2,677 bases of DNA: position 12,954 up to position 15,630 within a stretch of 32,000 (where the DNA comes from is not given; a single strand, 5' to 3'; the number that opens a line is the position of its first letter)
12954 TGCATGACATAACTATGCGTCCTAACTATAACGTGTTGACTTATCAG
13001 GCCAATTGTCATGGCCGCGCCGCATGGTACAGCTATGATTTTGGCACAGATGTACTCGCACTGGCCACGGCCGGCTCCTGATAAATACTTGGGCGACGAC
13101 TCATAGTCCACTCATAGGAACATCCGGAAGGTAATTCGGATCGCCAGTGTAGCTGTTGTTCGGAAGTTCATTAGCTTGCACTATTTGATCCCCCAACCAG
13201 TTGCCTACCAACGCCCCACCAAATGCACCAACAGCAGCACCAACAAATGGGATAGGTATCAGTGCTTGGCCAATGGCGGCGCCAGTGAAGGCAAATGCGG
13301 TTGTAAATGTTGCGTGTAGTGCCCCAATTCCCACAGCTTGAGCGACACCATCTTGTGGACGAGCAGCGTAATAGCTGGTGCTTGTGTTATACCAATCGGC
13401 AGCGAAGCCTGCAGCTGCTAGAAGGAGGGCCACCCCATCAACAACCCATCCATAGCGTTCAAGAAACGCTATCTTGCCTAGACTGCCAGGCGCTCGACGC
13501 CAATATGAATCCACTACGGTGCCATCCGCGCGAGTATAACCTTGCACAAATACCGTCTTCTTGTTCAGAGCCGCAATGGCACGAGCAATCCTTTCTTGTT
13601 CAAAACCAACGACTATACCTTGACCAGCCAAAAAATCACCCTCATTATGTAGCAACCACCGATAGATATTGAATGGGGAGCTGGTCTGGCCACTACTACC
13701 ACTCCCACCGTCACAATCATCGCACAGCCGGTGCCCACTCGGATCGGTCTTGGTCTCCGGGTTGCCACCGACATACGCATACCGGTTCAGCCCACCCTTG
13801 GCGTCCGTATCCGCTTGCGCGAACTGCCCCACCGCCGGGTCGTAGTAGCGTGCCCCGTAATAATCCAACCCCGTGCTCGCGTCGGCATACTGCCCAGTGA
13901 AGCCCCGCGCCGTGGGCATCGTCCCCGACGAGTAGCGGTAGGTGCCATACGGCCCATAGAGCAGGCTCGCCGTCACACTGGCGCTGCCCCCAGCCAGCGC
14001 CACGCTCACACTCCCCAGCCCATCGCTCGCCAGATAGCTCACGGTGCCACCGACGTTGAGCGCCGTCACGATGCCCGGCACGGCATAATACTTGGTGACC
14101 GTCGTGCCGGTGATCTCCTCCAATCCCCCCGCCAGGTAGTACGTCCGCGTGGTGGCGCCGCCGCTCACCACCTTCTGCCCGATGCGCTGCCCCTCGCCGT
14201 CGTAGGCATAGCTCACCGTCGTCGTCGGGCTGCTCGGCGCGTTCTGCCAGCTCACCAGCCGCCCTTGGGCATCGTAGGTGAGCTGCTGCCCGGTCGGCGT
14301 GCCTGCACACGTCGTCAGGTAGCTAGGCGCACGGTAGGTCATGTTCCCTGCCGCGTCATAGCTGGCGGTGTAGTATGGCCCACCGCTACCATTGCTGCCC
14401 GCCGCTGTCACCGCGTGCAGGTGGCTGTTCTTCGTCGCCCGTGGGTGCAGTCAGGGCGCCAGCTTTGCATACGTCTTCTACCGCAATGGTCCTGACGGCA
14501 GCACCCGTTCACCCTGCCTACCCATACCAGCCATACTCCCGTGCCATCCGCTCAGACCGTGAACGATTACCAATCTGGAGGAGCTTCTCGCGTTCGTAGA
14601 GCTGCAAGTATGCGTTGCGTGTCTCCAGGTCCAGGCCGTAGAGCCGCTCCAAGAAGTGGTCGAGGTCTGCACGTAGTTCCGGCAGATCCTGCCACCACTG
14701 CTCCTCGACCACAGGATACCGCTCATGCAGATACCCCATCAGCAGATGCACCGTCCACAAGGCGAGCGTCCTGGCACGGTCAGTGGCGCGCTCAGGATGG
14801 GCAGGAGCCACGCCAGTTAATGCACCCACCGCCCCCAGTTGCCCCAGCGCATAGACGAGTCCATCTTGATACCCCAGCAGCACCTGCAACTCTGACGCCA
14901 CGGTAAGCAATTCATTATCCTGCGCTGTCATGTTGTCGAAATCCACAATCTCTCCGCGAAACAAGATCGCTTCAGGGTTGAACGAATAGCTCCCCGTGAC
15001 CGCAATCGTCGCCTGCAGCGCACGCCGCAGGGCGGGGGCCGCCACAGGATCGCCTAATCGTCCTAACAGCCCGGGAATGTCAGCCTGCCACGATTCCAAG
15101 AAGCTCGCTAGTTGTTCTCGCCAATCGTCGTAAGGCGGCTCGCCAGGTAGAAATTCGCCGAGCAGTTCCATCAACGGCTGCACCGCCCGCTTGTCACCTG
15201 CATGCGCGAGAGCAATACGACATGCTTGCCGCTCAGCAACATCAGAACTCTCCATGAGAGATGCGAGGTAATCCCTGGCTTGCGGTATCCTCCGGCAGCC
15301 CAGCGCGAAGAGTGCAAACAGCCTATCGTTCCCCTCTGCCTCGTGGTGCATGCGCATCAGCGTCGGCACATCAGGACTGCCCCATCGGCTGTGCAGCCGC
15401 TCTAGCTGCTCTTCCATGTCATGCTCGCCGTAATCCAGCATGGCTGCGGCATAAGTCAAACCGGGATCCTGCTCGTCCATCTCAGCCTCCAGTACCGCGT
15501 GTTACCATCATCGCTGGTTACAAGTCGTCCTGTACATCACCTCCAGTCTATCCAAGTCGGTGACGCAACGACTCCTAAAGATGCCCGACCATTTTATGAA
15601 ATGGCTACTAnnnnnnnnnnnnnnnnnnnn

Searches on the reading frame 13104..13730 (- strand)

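Call 86: search_protein_families(library=pfam, proteins=[window:13104-13730:-], max_evalue=0.1)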
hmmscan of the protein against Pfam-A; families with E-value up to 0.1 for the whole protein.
seq(209 aa): 3 families
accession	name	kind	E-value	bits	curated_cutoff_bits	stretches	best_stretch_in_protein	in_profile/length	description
PF13488.11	Gly-zipper_Omp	-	9e-05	22.8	25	1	147-183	7-42/46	Glycine zipper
PF13436.11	Gly-zipper_OmpA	-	0.0083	16.3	27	1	163-181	6-24/44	Glycine-zipper domain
PF13441.11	Gly-zipper_YMGG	-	0.034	14.3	28.9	1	147-180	11-43/45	YMGG-like Gly-zipper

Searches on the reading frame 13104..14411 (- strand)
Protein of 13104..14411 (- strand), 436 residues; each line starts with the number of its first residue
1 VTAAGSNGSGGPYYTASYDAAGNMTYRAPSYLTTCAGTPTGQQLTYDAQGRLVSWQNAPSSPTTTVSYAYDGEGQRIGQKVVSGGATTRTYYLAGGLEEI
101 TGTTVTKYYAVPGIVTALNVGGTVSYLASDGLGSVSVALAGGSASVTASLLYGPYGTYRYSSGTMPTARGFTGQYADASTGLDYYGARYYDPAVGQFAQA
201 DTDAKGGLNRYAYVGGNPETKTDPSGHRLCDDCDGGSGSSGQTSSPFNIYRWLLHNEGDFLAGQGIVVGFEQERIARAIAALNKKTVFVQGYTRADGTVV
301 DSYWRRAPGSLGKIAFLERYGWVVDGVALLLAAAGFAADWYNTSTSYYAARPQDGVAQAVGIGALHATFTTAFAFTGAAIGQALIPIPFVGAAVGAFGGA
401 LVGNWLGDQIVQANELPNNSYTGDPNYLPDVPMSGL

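Call 12: search_protein_families(library=pfam, proteins=[window:13104-14411:-], max_evalue=0.001)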
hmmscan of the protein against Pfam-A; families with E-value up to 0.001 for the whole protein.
window:13104-14411:- (436 aa): 2 families
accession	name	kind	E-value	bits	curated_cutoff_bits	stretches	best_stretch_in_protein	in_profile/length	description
PF13488.11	Gly-zipper_Omp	-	0.00023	21.4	25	1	375-410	8-42/46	Glycine zipper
PF05593.20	RHS_repeat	-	0.00055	20.7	22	1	46-79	1-31/38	RHS Repeat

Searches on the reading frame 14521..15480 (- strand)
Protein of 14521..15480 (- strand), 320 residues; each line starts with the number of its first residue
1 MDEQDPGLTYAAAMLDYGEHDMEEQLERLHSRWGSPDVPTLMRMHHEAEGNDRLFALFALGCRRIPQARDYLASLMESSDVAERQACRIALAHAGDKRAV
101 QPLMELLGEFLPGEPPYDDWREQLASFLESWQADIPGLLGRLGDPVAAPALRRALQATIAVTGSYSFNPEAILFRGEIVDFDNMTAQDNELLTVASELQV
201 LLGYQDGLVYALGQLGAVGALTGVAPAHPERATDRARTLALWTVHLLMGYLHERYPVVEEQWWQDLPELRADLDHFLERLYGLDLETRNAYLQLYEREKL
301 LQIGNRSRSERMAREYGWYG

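Call 6: search_protein_families(library=ncbifam, proteins=[window:14521-15480:-], max_evalue=1)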
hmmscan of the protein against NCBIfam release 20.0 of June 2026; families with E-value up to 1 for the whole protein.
window:14521-15480:- (320 aa): 1 family
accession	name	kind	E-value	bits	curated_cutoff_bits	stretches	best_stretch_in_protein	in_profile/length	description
NF058502.1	phyc_lyase_CpcE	equivalog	0.12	11.8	330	0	59-108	65-114/260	C-phycocyanin alpha-cysteine-84 phycocyanobilin lyase subunit CpcE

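Call 7: search_protein_families(library=pfam, proteins=[window:14521-15480:-], max_evalue=1)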
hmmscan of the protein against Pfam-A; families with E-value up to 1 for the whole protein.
window:14521-15480:- (320 aa): 3 families
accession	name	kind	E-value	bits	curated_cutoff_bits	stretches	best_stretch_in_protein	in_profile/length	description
PF13646.12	HEAT_2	-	3.1e-08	34.2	27.7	1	45-108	9-72/88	HEAT repeats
PF03130.22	HEAT_PBS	-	9e-07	29.3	20.9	2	84-107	2-25/27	PBS lyase HEAT-like repeat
PF00480.26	ROK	-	0.3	11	22.9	1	142-186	206-252/294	ROK family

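Call 18: find_encoding_contigs(protein=window:14521-15480:-, flank=10000, max_places=6)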
Protein window:14521-15480:- (320 aa): 2 contigs read that carry it; 2 places shown.
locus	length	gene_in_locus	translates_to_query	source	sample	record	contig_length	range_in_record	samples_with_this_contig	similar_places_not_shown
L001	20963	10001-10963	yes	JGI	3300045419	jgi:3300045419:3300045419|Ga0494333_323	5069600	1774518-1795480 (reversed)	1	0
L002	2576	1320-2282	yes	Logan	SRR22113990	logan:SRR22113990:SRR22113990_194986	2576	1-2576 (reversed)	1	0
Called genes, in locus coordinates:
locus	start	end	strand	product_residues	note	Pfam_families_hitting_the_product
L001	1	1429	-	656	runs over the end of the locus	PF00664:ABC_membrane, PF13191:AAA_16 (faint), PF00005:ABC_tran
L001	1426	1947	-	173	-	-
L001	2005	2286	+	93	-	-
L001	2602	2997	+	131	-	PF13384:HTH_23 (faint), PF00196:GerE, PF04545:Sigma70_r4 (weak), PF08281:Sigma70_r4_2 (weak)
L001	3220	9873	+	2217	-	PF05593:RHS_repeat, PF25023:TEN_YD-shell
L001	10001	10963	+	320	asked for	PF13646:HEAT_2 (weak), PF03130:HEAT_PBS (faint)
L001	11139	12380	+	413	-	PF25023:TEN_YD-shell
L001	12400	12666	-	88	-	-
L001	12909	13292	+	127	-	-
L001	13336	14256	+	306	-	-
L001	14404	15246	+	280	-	-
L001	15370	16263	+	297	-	-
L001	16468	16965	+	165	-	-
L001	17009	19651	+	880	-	PF05593:RHS_repeat, PF25023:TEN_YD-shell (weak)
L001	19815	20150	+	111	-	PF25213:HVO_A0261_N (weak), PF12840:HTH_20, PF01022:HTH_5, PF01047:MarR, PF12802:MarR_2 (weak), PF13412:HTH_24 (weak)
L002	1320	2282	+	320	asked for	PF13646:HEAT_2 (weak), PF03130:HEAT_PBS (faint)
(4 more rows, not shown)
